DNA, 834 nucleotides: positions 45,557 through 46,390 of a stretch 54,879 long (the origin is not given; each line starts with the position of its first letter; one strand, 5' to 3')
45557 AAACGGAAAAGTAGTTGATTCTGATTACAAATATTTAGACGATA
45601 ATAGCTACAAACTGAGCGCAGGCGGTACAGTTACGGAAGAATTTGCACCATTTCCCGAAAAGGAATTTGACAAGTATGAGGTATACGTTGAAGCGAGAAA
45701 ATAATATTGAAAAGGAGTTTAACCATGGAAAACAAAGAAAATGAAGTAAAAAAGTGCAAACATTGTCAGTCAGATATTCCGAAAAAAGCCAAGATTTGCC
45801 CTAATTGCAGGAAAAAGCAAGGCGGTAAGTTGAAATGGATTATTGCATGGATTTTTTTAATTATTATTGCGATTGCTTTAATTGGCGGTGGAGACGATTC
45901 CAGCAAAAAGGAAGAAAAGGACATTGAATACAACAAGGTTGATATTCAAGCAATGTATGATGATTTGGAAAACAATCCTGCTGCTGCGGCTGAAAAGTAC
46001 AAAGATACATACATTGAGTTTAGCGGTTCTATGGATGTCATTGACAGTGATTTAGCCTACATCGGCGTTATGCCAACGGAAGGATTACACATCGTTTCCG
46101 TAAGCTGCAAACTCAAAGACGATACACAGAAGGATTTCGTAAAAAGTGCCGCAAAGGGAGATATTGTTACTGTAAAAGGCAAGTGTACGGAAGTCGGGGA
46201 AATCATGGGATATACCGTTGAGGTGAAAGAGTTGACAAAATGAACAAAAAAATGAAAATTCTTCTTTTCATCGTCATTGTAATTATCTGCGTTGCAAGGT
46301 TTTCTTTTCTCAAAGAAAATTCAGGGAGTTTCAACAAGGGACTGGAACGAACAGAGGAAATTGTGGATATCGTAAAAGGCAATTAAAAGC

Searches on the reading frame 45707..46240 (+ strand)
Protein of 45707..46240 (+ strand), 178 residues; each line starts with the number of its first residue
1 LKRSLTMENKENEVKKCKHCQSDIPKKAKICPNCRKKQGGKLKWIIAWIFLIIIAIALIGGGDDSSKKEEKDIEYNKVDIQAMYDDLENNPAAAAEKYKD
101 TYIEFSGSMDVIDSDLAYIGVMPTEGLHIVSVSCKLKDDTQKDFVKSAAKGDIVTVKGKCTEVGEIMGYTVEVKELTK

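Call 50: search_protein_families(library=phrogs, proteins=[window:45707-46240:+], max_evalue=0.00001)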
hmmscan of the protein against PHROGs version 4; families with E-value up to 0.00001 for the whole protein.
window:45707-46240:+ (178 aa): 1 family
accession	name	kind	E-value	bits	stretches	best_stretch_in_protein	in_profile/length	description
phrog_14275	-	unknown function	1.5e-09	38.8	1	15-72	4-66/178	-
